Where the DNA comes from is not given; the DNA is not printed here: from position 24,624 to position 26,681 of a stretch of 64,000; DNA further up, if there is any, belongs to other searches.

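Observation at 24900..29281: Identical octapeptide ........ in two unrelated neighbours (kinase extracytoplasmic tail and TPR-CHAT protease loop): candidate protease-triggered kinase-ECF signalling system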

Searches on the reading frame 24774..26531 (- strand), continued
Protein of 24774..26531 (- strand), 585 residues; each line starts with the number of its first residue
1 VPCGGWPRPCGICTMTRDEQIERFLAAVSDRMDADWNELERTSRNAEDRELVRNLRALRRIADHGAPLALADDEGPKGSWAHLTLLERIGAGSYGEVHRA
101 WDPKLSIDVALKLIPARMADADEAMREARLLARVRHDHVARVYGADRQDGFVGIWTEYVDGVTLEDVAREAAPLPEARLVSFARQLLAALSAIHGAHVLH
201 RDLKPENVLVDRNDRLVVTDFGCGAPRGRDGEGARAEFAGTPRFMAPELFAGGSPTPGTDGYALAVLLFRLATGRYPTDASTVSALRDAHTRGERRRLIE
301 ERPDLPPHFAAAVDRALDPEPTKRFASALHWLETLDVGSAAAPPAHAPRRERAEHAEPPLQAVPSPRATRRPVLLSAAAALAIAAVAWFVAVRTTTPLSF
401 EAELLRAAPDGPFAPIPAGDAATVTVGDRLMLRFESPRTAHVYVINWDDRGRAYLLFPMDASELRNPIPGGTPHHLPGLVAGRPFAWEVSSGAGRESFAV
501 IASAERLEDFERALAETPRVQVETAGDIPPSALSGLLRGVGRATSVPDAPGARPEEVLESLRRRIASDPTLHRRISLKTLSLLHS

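Call 27: find_encoding_contigs(protein=P0033, flank=10000, max_places=3)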
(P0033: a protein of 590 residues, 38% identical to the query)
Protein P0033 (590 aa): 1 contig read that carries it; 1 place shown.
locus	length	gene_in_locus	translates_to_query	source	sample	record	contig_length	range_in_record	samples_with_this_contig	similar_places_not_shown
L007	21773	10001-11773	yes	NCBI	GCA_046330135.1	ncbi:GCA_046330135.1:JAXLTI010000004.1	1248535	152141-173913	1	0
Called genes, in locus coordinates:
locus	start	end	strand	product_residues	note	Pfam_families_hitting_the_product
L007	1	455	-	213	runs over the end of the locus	PF03807:F420_oxidored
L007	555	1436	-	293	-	PF00892:EamA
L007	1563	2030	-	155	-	PF02639:DUF188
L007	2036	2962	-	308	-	PF01145:Band_7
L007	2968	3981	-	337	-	PF01145:Band_7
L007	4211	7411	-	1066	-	PF17874:TPR_MalT (faint), PF24885:TPR_NPHP3 (faint), PF07719:TPR_2 (faint), PF13374:TPR_10 (faint), PF13424:TPR_12 (weak), PF12770:CHAT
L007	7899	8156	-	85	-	PF05016:ParE_toxin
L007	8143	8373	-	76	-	PF22180:RH3_dom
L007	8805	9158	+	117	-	-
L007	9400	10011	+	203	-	PF04542:Sigma70_r2 (weak)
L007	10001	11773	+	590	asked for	PF00069:Pkinase, PF01636:APH (faint), PF07714:PK_Tyr_Ser-Thr, PF03109:ABC1 (weak), PF14326:DUF4384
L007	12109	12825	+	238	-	-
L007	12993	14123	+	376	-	PF13650:Asp_protease_2, PF13975:gag-asp_proteas (faint)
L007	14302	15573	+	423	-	PF22842:Pel9A-like_beta_helix, PF13229:Beta_helix, PF02415:Chlam_PMP (faint), PF13229:Beta_helix (weak)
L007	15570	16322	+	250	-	-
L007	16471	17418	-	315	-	PF05368:NmrA, PF13460:NAD_binding_10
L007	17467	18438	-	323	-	PF06267:DUF1028, PF14559:TPR_19 (weak)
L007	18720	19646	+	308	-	PF01545:Cation_efflux, PF16916:ZT_dimer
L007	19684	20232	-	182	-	PF02517:Rce1-like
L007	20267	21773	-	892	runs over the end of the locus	PF00690:Cation_ATPase_N, PF00122:E1-E2_ATPase, PF00702:Hydrolase, PF13246:Cation_ATPase, PF12710:HAD (weak), PF00689:Cation_ATPase_C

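Call 28: find_encoding_contigs(protein=P0029, flank=10000, max_places=3)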
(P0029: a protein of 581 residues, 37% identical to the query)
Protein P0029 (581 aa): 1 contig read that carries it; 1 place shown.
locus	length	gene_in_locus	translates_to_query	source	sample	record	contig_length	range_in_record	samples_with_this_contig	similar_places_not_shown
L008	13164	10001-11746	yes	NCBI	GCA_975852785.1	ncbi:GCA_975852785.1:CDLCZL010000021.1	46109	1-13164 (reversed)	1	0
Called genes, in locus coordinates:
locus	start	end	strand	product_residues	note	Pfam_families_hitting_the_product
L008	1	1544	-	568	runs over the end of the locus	PF04389:Peptidase_M28, PF01546:Peptidase_M20 (weak)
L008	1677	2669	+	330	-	PF01144:CoA_trans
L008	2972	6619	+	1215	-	PF13374:TPR_10, PF13424:TPR_12, PF24885:TPR_NPHP3, PF13374:TPR_10, PF13424:TPR_12, PF24885:TPR_NPHP3, PF13424:TPR_12, PF12770:CHAT, +7 more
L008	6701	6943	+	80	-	-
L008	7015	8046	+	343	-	PF04055:Radical_SAM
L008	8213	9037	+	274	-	-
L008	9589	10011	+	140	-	PF04542:Sigma70_r2, PF08281:Sigma70_r4_2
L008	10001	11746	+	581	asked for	PF00069:Pkinase, PF07714:PK_Tyr_Ser-Thr, PF17667:Pkinase_fungal (weak), PF14326:DUF4384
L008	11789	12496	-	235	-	PF00106:adh_short, PF08659:KR, PF13561:adh_short_C2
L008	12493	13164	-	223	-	?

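Call 29: find_encoding_contigs(protein=P0037, flank=10000, max_places=3)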
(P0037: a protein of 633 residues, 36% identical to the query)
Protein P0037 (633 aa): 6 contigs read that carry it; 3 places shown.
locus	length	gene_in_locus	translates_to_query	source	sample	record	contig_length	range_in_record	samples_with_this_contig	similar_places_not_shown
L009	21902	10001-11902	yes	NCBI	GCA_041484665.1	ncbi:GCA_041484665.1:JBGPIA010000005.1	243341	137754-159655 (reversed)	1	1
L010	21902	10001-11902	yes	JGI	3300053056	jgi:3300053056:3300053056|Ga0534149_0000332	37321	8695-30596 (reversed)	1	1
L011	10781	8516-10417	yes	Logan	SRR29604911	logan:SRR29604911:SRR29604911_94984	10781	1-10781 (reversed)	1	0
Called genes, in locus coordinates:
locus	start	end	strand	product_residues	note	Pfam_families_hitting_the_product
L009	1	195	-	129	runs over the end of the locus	PF02417:Chromate_transp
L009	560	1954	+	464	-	PF01134:GIDA (faint), PF01262:AlaDh_PNT_C (faint), PF02737:3HCDH_N (faint), PF07992:Pyr_redox_2, PF12831:FAD_oxidored, PF13738:Pyr_redox_3 (weak), PF00070:Pyr_redox, PF02852:Pyr_redox_dim, +3 more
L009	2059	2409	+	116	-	PF01740:STAS, PF13466:STAS_2 (weak)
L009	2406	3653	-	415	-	PF07690:MFS_1, PF05977:MFS_3 (weak), PF00854:PTR2 (faint), PF07690:MFS_1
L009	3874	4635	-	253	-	-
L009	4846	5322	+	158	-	-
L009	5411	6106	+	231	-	PF02682:CT_C_D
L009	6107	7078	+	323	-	PF02626:CT_A_B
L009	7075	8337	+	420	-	PF00083:Sugar_tr, PF07690:MFS_1, PF12832:MFS_1_like (faint), PF00083:Sugar_tr, PF07690:MFS_1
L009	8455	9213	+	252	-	PF03746:LamB_YcsF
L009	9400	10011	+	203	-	PF07638:Sigma70_ECF (weak), PF04542:Sigma70_r2 (weak)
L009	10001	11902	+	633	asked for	PF07714:PK_Tyr_Ser-Thr, PF00069:Pkinase, PF14326:DUF4384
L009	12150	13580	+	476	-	PF07690:MFS_1, PF00854:PTR2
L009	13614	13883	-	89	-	-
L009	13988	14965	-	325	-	-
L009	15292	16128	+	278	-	-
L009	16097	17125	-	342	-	PF14238:DUF4340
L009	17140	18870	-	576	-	PF23357:DUF7088, PF09822:ABC_transp_aux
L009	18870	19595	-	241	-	PF01061:ABC2_membrane, PF13346:ABC2_membrane_5, PF12698:ABC2_membrane_3, PF12679:ABC2_membrane_2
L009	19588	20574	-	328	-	PF00005:ABC_tran, PF13304:AAA_21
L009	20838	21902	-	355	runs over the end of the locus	PF01070:FMN_dh, PF01645:Glu_synthase (weak)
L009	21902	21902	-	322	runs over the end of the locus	PF02401:LYTB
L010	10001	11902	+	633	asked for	PF07714:PK_Tyr_Ser-Thr, PF00069:Pkinase, PF14326:DUF4384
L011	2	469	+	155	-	?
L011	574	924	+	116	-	PF01740:STAS, PF13466:STAS_2 (weak)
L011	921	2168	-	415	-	PF07690:MFS_1, PF05977:MFS_3 (weak), PF00854:PTR2 (faint), PF07690:MFS_1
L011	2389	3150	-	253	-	-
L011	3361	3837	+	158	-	-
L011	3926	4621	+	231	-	PF02682:CT_C_D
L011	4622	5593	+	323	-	PF02626:CT_A_B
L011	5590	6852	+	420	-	PF00083:Sugar_tr, PF07690:MFS_1, PF12832:MFS_1_like (faint), PF00083:Sugar_tr, PF07690:MFS_1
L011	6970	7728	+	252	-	PF03746:LamB_YcsF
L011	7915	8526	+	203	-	PF07638:Sigma70_ECF (weak), PF04542:Sigma70_r2 (weak)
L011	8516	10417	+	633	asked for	PF07714:PK_Tyr_Ser-Thr, PF00069:Pkinase, PF14326:DUF4384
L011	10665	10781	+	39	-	?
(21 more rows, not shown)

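Call 30: find_encoding_contigs(protein=P0063, flank=10000, max_places=3)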
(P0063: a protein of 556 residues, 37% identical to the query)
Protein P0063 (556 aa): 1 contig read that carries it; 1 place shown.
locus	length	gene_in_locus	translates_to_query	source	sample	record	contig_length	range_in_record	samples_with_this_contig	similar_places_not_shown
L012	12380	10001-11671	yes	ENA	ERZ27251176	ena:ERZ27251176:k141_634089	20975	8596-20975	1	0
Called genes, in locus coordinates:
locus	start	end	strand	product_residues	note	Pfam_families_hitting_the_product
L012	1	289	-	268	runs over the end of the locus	-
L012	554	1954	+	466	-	PF01979:Amidohydro_1, PF07969:Amidohydro_3 (weak)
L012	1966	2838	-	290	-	PF07719:TPR_2 (faint), PF13424:TPR_12 (faint), PF00515:TPR_1 (faint)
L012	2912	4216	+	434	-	PF04412:AcnX, PF28403:AcnX_2nd, PF28406:AcnX_3rd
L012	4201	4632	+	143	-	PF01989:AcnX_swivel_put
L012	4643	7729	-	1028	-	PF01564:Spermine_synth, PF14559:TPR_19 (faint), PF13431:TPR_17 (faint), PF00515:TPR_1 (faint), PF13181:TPR_8 (faint), PF13432:TPR_16 (weak), PF07719:TPR_2 (weak)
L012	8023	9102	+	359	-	PF04945:YHS (faint)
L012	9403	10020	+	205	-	PF04542:Sigma70_r2 (weak)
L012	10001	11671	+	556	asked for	PF00069:Pkinase, PF01636:APH (weak), PF03109:ABC1 (faint), PF07714:PK_Tyr_Ser-Thr, PF14326:DUF4384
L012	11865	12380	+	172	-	?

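Call 31: find_encoding_contigs(protein=P0028, flank=10000, max_places=3)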
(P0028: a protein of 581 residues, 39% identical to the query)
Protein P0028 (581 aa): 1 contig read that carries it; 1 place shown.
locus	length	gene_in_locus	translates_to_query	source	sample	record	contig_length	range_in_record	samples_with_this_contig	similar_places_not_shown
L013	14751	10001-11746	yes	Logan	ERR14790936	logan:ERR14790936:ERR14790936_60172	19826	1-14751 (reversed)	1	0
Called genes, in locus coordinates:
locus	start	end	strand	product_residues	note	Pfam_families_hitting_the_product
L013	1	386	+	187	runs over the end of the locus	-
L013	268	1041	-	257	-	PF04909:Amidohydro_2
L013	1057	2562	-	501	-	PF04389:Peptidase_M28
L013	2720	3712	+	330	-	PF01144:CoA_trans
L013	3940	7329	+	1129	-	PF24885:TPR_NPHP3 (weak), PF13374:TPR_10, PF13424:TPR_12, PF13424:TPR_12, PF24885:TPR_NPHP3, PF13374:TPR_10, PF13424:TPR_12, PF12770:CHAT, +4 more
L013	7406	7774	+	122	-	-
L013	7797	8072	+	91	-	-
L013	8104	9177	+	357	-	PF04055:Radical_SAM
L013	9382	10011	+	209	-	PF04542:Sigma70_r2, PF08281:Sigma70_r4_2 (weak)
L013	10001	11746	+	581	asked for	PF00069:Pkinase, PF07714:PK_Tyr_Ser-Thr, PF14326:DUF4384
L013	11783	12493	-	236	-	PF00106:adh_short, PF08659:KR, PF13561:adh_short_C2, PF08643:DUF1776 (weak)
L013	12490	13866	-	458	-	PF00245:Alk_phosphatase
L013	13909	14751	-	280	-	?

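Call 38: find_encoding_contigs(protein=P0031, flank=10000, max_places=3)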
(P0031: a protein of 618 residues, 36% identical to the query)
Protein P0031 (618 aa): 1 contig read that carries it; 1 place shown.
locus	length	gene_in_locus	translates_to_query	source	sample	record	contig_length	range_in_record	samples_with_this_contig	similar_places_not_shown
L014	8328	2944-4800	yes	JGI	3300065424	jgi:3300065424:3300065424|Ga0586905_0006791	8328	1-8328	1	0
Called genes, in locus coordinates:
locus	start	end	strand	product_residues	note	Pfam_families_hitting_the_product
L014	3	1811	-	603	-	?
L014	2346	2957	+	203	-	PF07638:Sigma70_ECF (weak), PF04542:Sigma70_r2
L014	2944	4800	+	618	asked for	PF00069:Pkinase, PF07714:PK_Tyr_Ser-Thr, PF14326:DUF4384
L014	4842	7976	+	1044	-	PF17874:TPR_MalT, PF13424:TPR_12, PF13374:TPR_10 (weak), PF13424:TPR_12, PF13424:TPR_12, PF13374:TPR_10, PF13424:TPR_12, PF12770:CHAT, +8 more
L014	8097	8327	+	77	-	?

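Call 40: find_encoding_contigs(protein=P0023, flank=10000, max_places=3)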
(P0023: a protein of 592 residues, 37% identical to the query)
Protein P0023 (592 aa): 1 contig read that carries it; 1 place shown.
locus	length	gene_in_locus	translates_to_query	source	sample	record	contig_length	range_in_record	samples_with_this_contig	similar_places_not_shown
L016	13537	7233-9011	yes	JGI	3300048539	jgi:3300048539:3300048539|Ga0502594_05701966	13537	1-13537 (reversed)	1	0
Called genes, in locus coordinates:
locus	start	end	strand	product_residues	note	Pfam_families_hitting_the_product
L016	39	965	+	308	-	-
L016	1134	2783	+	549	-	PF03415:Peptidase_C11 (weak)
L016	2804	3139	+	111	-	-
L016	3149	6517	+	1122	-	PF13374:TPR_10 (weak), PF13424:TPR_12, PF24885:TPR_NPHP3 (weak), PF13424:TPR_12, PF17874:TPR_MalT, PF24885:TPR_NPHP3, PF13424:TPR_12, PF12770:CHAT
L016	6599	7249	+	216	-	PF04542:Sigma70_r2 (weak), PF08281:Sigma70_r4_2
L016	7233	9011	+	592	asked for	PF01636:APH (faint), PF00069:Pkinase, PF07714:PK_Tyr_Ser-Thr, PF14326:DUF4384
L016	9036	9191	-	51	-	-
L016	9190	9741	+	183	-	PF04542:Sigma70_r2, PF08281:Sigma70_r4_2 (faint)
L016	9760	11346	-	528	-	PF11741:AMIN, PF24837:AMIN-like (faint), PF01520:Amidase_3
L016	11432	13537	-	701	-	?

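Call 42: find_encoding_contigs(protein=P0036, flank=10000, max_places=2)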
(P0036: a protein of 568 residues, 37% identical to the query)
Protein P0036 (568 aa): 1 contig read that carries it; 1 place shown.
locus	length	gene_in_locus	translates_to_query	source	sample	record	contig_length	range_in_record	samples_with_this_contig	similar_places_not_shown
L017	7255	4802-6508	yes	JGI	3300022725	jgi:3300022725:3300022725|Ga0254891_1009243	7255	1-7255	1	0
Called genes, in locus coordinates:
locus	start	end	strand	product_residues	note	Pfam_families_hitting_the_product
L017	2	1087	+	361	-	?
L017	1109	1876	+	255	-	PF13489:Methyltransf_23, PF13847:Methyltransf_31 (weak), PF08241:Methyltransf_11, PF08242:Methyltransf_12, PF13649:Methyltransf_25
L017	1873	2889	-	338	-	PF04055:Radical_SAM, PF06463:Mob_synth_C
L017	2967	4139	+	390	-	PF00155:Aminotran_1_2, PF01053:Cys_Met_Meta_PP (weak), PF01041:DegT_DnrJ_EryC1 (weak)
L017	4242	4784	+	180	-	PF04542:Sigma70_r2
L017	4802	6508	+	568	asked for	PF00069:Pkinase, PF07714:PK_Tyr_Ser-Thr, PF14326:DUF4384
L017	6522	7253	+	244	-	?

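Call 43: find_encoding_contigs(protein=P0034, flank=10000, max_places=2)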
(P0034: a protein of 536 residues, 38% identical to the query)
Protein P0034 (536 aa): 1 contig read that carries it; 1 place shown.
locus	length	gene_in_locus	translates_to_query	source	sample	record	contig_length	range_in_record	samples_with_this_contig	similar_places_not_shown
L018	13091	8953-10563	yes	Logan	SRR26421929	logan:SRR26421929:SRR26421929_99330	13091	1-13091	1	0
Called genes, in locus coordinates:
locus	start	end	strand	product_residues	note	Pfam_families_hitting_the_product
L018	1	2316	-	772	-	?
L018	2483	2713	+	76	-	-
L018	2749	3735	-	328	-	-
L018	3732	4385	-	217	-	-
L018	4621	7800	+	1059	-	PF07719:TPR_2 (faint), PF13374:TPR_10 (faint), PF17874:TPR_MalT, PF13424:TPR_12, PF12770:CHAT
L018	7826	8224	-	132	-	-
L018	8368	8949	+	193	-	PF07638:Sigma70_ECF, PF04542:Sigma70_r2, PF08281:Sigma70_r4_2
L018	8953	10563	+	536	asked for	PF00069:Pkinase, PF01636:APH (faint), PF07714:PK_Tyr_Ser-Thr, PF14326:DUF4384 (faint)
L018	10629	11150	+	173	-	-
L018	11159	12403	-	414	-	PF00672:HAMP (weak), PF00512:HisKA, PF02518:HATPase_c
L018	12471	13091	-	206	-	?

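Call 44: search_protein_families(library=ncbifam, proteins=[window:24774-26531:-], max_evalue=0.001)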
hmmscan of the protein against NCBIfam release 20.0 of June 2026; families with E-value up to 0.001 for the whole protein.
window:24774-26531:- (585 aa): 15 families
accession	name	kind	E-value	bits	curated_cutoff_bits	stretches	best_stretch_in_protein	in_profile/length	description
NF033483.0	PknB_PASTA_kin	equivalog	1.6e-45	156.2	450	1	85-349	11-279/563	Stk1 family PASTA domain-containing Ser/Thr kinase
NF047741.1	antiphage_MADS6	equivalog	7.4e-41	140.4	460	2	181-349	303-471/612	methylation-associated defense system protein kinase MAD6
NF052427.1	StpK7MSMEG_1200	equivalog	6.2e-36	124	900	1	80-392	6-316/601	serine/threonine protein kinase StpK7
NF038150.1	lanthi_synth_IV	equivalog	5.7e-23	81.2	650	1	95-352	203-470/851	class IV lanthionine synthetase LanL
NF009651.0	PRK13184.1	equivalog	2.6e-21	75.4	839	1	85-328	6-280/932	serine/threonine-protein kinase PknD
TIGR03903.1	TOMM_kin_cyc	equivalog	2.1e-20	72.2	705.75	1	109-277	6-188/1267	TOMM system kinase/cyclase fusion protein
NF033442.0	BREX_PglW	equivalog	1.6e-17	62.6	990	1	114-386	545-821/1391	BREX system serine/threonine kinase PglW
NF053615.1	SerThrKinAfsKStmc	equivalog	4.4e-13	48.8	1300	1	85-279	17-214/809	protein serine/threonine kinase AfsK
NF038151.1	lanthi_synth_III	equivalog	9.7e-11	40.8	575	1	126-320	272-465/833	class III lanthionine synthetase LanKC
TIGR03724.2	arch_bud32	equivalog_domain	4.3e-08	32.9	125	1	125-226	41-133/193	KEOPS complex kinase/ATPase Bud32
NF011463.0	PRK14879.1-4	equivalog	5.5e-06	26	188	1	123-224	64-160/237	Kae1-associated kinase Bud32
NF043056.1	T4SS_LegK1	equivalog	8.2e-06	24.7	550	1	191-268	203-280/516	Dot/Icm T4SS effector kinase LegK1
NF007174.0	PRK09605.1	equivalog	4.7e-05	22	447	1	124-225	383-474/535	bifunctional N(6)-L-threonylcarbamoyladenine synthase/serine/threonine protein kinase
NF041408.1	XopAU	subfamily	8.9e-05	22.2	450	1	137-271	278-414/498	XopAU family type III secretion system effector serine/threonine kinase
NF011464.0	PRK14879.1-7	equivalog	0.00032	20.5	246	1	122-223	51-148/221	Kae1-associated kinase Bud32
